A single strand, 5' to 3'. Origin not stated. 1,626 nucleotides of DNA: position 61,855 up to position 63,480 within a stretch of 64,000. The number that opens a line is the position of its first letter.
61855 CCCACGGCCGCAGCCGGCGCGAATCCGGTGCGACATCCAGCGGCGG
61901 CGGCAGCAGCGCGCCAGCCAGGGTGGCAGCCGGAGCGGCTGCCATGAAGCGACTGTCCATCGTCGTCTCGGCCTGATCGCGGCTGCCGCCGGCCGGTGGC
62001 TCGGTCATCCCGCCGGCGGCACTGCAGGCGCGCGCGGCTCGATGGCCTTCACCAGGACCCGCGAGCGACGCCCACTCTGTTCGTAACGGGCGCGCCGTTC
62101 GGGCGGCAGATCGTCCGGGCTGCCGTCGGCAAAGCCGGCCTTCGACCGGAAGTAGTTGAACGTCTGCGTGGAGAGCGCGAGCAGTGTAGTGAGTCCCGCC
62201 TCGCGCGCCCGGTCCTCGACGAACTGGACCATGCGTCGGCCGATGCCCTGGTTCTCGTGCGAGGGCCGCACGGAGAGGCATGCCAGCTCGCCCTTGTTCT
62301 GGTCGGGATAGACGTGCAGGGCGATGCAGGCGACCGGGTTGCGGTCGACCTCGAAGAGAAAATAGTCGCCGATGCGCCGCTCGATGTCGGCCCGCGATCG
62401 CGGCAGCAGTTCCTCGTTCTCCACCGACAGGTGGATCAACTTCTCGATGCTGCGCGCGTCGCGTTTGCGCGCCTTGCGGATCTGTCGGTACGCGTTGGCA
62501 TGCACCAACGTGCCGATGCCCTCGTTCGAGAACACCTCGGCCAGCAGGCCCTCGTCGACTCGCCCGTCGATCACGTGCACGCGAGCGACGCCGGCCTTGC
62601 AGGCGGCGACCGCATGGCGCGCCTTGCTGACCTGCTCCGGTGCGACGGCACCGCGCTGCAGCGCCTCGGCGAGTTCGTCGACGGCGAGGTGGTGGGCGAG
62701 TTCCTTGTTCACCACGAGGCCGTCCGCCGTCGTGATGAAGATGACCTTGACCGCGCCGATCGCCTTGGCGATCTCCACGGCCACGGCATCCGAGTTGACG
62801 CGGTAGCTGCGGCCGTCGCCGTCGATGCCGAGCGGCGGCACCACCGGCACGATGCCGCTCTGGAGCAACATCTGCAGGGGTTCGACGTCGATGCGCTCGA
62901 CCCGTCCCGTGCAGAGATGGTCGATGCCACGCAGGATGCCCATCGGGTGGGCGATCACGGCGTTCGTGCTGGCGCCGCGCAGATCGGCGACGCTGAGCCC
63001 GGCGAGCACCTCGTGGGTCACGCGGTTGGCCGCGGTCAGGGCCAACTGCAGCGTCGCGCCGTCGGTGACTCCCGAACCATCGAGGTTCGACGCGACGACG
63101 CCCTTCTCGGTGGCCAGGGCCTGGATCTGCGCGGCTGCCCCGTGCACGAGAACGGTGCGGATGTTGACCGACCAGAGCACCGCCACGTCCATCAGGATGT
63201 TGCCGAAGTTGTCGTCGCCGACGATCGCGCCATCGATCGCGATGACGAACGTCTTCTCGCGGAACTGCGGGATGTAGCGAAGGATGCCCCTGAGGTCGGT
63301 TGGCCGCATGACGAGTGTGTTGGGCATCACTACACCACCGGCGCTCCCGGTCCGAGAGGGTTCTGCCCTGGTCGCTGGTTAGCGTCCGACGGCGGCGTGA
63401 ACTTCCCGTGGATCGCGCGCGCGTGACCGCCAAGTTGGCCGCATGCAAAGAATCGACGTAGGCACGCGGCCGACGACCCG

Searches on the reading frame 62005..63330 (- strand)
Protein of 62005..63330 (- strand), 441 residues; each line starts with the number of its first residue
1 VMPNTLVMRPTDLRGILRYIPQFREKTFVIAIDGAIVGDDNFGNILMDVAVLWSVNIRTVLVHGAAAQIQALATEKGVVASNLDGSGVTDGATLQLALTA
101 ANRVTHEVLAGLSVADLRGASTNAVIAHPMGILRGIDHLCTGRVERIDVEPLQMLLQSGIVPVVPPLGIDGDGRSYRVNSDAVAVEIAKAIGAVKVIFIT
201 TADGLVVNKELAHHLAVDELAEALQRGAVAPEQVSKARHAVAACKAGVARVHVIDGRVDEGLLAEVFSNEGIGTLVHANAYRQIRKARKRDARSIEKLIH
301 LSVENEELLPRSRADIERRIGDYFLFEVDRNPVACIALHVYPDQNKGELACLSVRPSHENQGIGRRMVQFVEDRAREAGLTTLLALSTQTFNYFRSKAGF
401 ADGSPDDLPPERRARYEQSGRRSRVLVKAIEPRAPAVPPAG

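Call 30: search_protein_families(library=ncbifam, proteins=[window:62005-63330:-], max_evalue=0.00001)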
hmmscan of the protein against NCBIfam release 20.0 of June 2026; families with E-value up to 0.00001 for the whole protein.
window:62005-63330:- (441 aa): 11 families
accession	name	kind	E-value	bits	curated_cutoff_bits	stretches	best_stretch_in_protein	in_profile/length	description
NF003641.0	PRK05279.1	equivalog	4.8e-97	325.6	344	1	13-429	13-440/441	amino-acid N-acetyltransferase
TIGR01890.1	N-Ac-Glu-synth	equivalog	4.5e-92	309.2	202.85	1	13-429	5-428/429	amino-acid N-acetyltransferase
TIGR00761.1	argB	equivalog_domain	1.4e-27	96.8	151.3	1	28-253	2-231/231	acetylglutamate kinase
NF003387.0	PRK04531.1-2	equivalog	2.2e-20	72.5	426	1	22-278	33-288/441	acetylglutamate kinase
NF005840.0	PRK07757.1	equivalog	2.7e-19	69.6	154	1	283-409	4-127/153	N-acetyltransferase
NF010659.0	PRK14058.1-1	equivalog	5.5e-18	65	223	1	40-275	12-265/267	[LysW]-aminoadipate kinase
NF008964.0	PRK12308.1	equivalog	8.1e-15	54.2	657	1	279-410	461-589/624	argininosuccinate lyase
NF003386.0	PRK04531.1-1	equivalog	6.6e-13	48.4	417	1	19-208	34-222/442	acetylglutamate kinase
NF005921.0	PRK07922.1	equivalog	6.8e-13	48.6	180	1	281-402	6-125/170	amino-acid N-acetyltransferase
NF010662.0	PRK14058.1-4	equivalog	8.4e-13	48.1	194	1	30-264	4-252/264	[LysW]-aminoadipate/[LysW]-glutamate kinase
NF040501.1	resist_ArsN2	equivalog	3.9e-10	39.5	125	1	313-411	16-112/133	arsenic resistance N-acetyltransferase ArsN2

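Call 58: find_encoding_contigs(protein=window:62005-63330:-, flank=10000, max_places=4)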
Protein window:62005-63330:- (441 aa): no gene with exactly this product is on record in the collection.
